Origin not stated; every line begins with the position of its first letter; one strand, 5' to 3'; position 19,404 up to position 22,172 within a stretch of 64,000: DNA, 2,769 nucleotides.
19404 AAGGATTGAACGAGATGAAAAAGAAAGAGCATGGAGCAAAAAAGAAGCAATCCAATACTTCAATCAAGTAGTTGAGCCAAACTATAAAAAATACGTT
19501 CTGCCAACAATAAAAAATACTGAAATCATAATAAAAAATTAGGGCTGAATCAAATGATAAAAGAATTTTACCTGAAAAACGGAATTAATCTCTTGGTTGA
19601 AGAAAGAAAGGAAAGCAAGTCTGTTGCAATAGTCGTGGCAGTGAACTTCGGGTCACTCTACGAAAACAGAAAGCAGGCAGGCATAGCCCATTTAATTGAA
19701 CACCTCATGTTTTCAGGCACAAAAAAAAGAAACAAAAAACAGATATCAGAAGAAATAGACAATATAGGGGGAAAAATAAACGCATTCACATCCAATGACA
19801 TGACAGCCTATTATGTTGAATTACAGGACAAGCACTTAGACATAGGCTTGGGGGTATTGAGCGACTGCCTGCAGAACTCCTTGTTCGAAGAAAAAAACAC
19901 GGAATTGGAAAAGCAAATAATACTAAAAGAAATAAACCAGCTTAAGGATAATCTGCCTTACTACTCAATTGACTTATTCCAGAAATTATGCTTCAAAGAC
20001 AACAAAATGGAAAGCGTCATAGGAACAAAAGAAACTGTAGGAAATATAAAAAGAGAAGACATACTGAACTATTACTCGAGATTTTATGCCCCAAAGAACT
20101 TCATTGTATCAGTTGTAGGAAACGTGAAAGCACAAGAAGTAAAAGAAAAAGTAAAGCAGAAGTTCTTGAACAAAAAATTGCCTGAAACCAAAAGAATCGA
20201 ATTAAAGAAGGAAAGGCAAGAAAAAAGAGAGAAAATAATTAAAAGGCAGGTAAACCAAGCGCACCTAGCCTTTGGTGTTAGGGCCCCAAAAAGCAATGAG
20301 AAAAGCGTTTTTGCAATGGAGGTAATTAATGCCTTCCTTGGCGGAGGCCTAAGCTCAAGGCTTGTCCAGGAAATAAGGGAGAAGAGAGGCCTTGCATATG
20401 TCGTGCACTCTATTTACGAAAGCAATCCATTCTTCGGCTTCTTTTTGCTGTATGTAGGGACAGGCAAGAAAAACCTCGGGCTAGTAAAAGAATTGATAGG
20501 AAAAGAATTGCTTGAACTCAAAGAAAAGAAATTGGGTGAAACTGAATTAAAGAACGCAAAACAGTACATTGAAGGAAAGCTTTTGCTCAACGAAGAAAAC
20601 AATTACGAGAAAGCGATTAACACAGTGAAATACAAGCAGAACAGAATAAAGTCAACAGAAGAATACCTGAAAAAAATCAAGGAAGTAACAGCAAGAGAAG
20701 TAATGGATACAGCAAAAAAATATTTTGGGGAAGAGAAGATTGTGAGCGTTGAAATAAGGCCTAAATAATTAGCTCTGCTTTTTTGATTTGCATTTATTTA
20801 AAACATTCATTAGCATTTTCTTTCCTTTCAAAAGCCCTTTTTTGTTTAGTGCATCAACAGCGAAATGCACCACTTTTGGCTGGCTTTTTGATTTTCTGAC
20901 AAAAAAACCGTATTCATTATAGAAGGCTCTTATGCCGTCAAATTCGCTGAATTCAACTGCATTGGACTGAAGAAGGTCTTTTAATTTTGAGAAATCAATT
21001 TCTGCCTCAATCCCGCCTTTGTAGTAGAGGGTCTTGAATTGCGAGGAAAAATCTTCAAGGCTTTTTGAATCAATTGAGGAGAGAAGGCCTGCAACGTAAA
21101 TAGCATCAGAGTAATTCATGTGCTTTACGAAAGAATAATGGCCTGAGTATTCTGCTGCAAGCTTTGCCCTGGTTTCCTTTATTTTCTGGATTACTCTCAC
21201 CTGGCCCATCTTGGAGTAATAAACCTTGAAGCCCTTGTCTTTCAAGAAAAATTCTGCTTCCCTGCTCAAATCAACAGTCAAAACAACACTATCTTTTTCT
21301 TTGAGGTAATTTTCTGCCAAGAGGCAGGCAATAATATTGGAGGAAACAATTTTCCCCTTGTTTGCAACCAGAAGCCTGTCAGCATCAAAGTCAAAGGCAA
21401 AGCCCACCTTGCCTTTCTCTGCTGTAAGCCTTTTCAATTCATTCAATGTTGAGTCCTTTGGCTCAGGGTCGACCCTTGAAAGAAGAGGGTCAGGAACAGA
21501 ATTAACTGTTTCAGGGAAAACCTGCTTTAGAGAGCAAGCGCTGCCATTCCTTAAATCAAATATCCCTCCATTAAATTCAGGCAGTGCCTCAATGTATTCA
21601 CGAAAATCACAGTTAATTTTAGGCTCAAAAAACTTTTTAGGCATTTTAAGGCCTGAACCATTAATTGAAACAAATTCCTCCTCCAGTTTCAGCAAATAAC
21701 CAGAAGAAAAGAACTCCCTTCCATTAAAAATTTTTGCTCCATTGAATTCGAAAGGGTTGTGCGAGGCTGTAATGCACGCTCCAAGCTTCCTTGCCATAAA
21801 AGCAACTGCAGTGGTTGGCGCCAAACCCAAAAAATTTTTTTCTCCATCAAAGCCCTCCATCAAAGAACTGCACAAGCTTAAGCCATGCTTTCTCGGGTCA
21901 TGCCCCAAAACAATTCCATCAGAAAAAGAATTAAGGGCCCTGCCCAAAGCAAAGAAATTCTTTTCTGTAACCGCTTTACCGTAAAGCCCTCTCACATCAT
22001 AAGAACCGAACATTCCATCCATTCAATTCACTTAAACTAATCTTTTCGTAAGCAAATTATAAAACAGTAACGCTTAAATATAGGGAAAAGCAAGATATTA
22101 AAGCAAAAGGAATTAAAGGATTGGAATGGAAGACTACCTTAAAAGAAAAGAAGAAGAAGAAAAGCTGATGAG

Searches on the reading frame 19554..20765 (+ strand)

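Call 72: search_protein_families(library=pfam, proteins=[window:19554-20765:+], max_evalue=0.00001)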
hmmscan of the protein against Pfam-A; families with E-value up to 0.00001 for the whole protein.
window:19554-20765:+ (404 aa): 2 families
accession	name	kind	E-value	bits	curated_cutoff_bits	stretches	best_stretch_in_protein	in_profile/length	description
PF00675.25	Peptidase_M16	-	8.7e-37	126.7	22.3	1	16-150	5-139/149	Insulinase (Peptidase family M16)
PF05193.26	Peptidase_M16_C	-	1.4e-35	123.2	23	1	164-337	1-179/181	Peptidase M16 inactive domain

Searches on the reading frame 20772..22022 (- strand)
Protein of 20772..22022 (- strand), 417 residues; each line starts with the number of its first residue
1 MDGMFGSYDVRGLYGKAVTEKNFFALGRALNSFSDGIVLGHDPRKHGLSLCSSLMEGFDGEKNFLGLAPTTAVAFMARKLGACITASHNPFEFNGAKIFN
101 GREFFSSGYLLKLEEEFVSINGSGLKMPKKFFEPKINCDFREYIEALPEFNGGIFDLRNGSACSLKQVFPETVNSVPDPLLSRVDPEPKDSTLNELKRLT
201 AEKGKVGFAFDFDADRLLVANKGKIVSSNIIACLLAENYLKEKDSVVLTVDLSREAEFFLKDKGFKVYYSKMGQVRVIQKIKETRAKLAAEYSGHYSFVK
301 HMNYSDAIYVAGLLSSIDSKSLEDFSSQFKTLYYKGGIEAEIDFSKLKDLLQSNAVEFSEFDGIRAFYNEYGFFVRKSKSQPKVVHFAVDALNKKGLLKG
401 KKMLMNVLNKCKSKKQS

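Call 72: search_protein_families(library=pfam, proteins=[window:20772-22022:-], max_evalue=0.00001)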
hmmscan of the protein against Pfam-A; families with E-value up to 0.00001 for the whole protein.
window:20772-22022:- (417 aa): 2 families
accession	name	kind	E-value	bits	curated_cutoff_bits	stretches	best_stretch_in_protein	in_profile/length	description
PF02878.22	PGM_PMM_I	-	1.5e-15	57.5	22.5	1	4-101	3-114/138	Phosphoglucomutase/phosphomannomutase, alpha/beta/alpha domain I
PF02880.22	PGM_PMM_III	-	1.2e-13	51.6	20.7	1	228-330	2-109/115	Phosphoglucomutase/phosphomannomutase, alpha/beta/alpha domain III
